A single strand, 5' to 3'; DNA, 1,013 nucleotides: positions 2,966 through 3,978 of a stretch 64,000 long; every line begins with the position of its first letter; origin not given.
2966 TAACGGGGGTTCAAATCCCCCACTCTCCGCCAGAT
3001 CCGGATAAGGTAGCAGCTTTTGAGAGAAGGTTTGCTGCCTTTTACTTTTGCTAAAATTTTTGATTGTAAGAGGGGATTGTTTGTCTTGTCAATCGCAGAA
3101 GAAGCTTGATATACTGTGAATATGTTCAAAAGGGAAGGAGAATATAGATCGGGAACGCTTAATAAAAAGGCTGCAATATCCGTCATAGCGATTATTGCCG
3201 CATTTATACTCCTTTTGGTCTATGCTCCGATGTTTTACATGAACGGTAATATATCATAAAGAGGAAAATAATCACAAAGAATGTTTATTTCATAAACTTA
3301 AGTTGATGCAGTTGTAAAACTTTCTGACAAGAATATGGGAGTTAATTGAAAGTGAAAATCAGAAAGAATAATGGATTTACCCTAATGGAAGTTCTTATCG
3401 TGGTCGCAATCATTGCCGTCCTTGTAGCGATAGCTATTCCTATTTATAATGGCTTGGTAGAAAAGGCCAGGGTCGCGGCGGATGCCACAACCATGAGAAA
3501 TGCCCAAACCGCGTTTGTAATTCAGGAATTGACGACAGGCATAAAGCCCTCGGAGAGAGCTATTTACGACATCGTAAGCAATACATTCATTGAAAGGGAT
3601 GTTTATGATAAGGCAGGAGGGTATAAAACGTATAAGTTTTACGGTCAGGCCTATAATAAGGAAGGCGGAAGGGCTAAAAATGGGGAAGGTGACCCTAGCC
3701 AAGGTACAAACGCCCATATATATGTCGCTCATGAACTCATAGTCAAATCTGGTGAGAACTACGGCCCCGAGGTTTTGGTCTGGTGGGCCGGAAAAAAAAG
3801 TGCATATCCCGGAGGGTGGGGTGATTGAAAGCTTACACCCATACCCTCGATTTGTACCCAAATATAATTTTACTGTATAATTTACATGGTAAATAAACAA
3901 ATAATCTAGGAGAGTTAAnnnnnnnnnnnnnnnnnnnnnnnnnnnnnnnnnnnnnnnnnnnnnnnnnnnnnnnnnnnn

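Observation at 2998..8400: Codon-usage-discordant block at the 3' flank of tRNA-Ser: orphan pilin, NrnB-like DHH and GGDEF/EAL sensor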

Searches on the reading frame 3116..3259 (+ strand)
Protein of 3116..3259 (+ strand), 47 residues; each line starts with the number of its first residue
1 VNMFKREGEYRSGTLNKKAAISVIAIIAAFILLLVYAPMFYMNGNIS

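Call 71: search_protein_families(library=pfam, proteins=[window:3116-3259:+], max_evalue=1)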
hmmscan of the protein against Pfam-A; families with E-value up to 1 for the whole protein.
window:3116-3259:+ (47 aa): 1 family
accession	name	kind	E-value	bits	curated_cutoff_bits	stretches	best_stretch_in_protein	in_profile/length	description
PF24284.1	DUF7472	-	0.015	15.9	27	1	10-37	32-59/65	Family of unknown function (DUF7472)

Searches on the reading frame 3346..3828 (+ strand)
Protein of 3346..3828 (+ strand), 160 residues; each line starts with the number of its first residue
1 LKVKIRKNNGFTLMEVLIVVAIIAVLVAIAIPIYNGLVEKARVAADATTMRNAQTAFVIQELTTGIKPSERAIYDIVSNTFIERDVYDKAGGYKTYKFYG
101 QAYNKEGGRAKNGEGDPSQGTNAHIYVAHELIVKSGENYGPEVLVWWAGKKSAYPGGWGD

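Call 7: search_protein_families(library=pfam, proteins=[window:3346-3828:+])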
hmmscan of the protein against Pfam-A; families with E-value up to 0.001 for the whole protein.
window:3346-3828:+ (160 aa): 1 family
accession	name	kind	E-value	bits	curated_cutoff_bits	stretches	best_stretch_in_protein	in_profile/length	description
PF07963.17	N_methyl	-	1.7e-08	34.1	21.2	1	6-31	2-27/27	Prokaryotic N-terminal methylation motif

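Call 10: search_protein_families(library=ncbifam, proteins=[window:3346-3828:+], max_evalue=1)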
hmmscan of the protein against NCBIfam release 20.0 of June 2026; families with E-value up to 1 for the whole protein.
window:3346-3828:+ (160 aa): 21 families
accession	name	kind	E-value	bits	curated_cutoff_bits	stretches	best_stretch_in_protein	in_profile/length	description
NF007862.0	PRK10574.1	equivalog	2.3e-10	40.8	138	1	6-57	2-53/145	prepilin peptidase-dependent pilin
TIGR02532.1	IV_pilin_GFxxxE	domain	3.6e-08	32.9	16.3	1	9-31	2-24/24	prepilin-type N-terminal cleavage/methylation domain-containing protein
TIGR01710.1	typeII_sec_gspG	equivalog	1.9e-07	31.2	88.85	1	10-71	2-63/134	type II secretion system major pseudopilin GspG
NF041775.1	typeIV_PilA_Myxo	equivalog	5.2e-07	29.9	400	1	7-50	9-52/214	type IV pilin protein PilA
TIGR02596.1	TIGR02596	subfamily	8.9e-07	29.2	70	1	11-52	1-42/196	Verru_Chthon cassette protein D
NF040999.1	pilin_ComGC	equivalog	2.3e-06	27.7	75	1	9-69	2-62/84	competence type IV pilus major pilin ComGC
NF041013.1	T4P_ComGE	equivalog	5e-06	26.5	49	1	6-42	1-37/83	competence type IV pilus minor pilin ComGE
TIGR01708.2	typeII_sec_gspH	equivalog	1.7e-05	24.9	80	1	9-66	2-63/169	type II secretion system minor pseudopilin GspH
TIGR01711.1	gspJ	equivalog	7.6e-05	22.6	64.85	1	10-61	2-54/192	type II secretion system minor pseudopilin GspJ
NF007800.0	PRK10506.1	equivalog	0.00022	21.1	158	1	3-51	3-51/163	prepilin peptidase-dependent protein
NF040982.1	ComGD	equivalog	0.0011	19.3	70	1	8-43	1-36/139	competence type IV pilus minor pilin ComGD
TIGR02599.1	TIGR02599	subfamily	0.0039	16.5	256.5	1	10-57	1-49/361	Verru_Chthon cassette protein C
TIGR01707.1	gspI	equivalog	0.0059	17.1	44.35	1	10-34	1-25/101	type II secretion system minor pseudopilin GspI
NF007848.0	PRK10557.1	equivalog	0.018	14.3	120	1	5-43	7-45/192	prepilin peptidase-dependent protein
NF002142.0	PRK00979.1-1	subfamily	0.039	13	287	1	13-79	235-301/306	tetrahydromethanopterin S-methyltransferase subunit H family protein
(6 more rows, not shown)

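Call 42: find_homologous_proteins(query=window:3346-3828:+)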
Query window:3346-3828:+ (160 aa): 1553 proteins with E <= 0.001 among 1642 candidates; the best 120 are listed.
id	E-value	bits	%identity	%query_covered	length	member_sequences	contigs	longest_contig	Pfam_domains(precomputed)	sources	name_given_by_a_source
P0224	1.8e-99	348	100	99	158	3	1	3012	PF07963.18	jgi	jgi:prepilin-type N-terminal cleavage/methylation domain-containing protein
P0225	6.3e-77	275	81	99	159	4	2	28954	PF07963.18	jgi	jgi:prepilin-type N-terminal cleavage/methylation domain-containing protein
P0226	4.1e-71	256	84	92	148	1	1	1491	-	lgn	-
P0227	1.4e-70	254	75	99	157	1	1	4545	PF07963.18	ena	-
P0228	4.7e-66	239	80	92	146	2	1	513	-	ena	-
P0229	1.9e-65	237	74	81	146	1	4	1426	-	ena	-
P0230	3.6e-64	233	71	99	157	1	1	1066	PF07963.18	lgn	-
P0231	1.5e-58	215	65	100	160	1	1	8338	PF07963.18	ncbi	-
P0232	2.1e-58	214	68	98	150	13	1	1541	PF07963.18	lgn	-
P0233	6.5e-58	213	66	98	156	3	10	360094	PF07963.18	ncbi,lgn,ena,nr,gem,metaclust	ncbi:MAG: type II secretion system protein [Ruminococcaceae bacterium]|nr:type II secretion system p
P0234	5.5e-56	207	66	99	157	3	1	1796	PF07963.18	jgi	-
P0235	1.4e-55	205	63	99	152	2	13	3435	PF07963.18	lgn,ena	-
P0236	3.1e-55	204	68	92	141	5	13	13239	-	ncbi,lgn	-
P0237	6.4e-55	203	65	99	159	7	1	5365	PF07963.18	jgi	jgi:prepilin-type N-terminal cleavage/methylation domain-containing protein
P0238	9.7e-55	203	63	99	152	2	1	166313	PF07963.18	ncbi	ncbi:MAG: pilin [Lachnospiraceae bacterium]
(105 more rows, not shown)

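Call 46: find_encoding_contigs(protein=P0238, flank=10000, max_places=2)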
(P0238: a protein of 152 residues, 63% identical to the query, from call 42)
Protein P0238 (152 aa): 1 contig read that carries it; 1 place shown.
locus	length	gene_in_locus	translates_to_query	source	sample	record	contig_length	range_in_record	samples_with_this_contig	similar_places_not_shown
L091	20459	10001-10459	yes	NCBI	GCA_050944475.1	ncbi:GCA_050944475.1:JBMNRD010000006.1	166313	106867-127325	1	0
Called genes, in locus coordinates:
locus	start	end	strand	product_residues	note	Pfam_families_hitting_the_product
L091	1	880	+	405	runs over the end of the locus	PF13742:tRNA_anti_2, PF01336:tRNA_anti-codon, PF02601:Exonuc_VII_L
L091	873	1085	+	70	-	PF02609:Exonuc_VII_S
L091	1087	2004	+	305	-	PF00348:polyprenyl_synt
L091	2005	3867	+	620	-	PF13292:DXP_synthase_N, PF00456:Transketolase_N (faint), PF00676:E1_dh, PF02775:TPP_enzyme_C (faint), PF02779:Transket_pyr, PF02780:Transketolase_C, PF17147:PFOR_II (weak)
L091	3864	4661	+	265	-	PF01479:S4 (weak), PF01728:FtsJ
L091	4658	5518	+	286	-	PF01513:NAD_kinase, PF20143:NAD_kinase_C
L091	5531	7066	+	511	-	PF01676:Metalloenzyme, PF06415:iPGM_N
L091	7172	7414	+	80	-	PF03840:SecG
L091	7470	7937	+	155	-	PF01668:SmpB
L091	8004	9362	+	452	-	PF01554:MatE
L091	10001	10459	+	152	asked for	PF07963:N_methyl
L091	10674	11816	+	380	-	PF13784:Fic_N, PF02661:Fic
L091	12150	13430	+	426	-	PF13173:AAA_14, PF13635:DUF4143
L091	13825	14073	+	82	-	-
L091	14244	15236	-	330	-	PF07963:N_methyl (weak), PF13306:LRR_5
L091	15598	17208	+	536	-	PF13531:SBP_bac_11, PF13416:SBP_bac_8 (faint), PF00092:VWA, PF13519:VWA_2 (weak), PF13768:VWA_3 (faint)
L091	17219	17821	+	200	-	PF10112:Halogen_Hydrol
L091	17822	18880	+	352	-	-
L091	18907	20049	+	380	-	PF05816:TelA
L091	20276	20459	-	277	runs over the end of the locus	PF04072:LCM (weak)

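Call 47: find_encoding_contigs(protein=P0225, flank=10000, max_places=3)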
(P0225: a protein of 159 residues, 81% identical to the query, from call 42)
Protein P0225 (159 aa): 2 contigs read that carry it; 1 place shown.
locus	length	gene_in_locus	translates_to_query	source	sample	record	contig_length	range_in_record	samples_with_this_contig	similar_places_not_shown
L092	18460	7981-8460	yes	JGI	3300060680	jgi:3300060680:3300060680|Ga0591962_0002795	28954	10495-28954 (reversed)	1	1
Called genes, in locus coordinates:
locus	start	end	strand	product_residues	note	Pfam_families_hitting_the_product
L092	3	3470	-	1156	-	?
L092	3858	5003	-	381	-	PF12698:ABC2_membrane_3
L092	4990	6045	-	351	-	PF12698:ABC2_membrane_3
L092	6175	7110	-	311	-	PF00005:ABC_tran, PF02463:SMC_N (faint), PF13304:AAA_21 (faint), PF13732:DrrA1-3_C (weak)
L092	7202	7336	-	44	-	-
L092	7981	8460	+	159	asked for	PF07963:N_methyl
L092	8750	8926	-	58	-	-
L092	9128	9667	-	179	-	PF00857:Isochorismatase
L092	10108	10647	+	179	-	PF02834:LigT_PEase (weak), PF13563:2_5_RNA_ligase2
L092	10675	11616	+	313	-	PF00892:EamA, PF10639:TMEM234 (faint), PF00892:EamA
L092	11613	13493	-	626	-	PF00122:E1-E2_ATPase, PF00702:Hydrolase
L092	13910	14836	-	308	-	-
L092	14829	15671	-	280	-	PF00005:ABC_tran, PF13304:AAA_21 (weak)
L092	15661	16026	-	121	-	PF00392:GntR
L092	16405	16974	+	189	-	-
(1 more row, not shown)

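Call 48: find_encoding_contigs(protein=P0224, flank=10000, max_places=3)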
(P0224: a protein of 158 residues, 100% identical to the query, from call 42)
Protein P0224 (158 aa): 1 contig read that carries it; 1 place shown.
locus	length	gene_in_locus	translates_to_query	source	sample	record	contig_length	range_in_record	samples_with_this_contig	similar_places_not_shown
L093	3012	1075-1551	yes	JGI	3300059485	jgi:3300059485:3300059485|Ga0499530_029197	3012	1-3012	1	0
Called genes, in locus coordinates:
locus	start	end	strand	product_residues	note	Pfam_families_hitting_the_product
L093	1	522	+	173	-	?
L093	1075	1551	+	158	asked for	PF07963:N_methyl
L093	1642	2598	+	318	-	-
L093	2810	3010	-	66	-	?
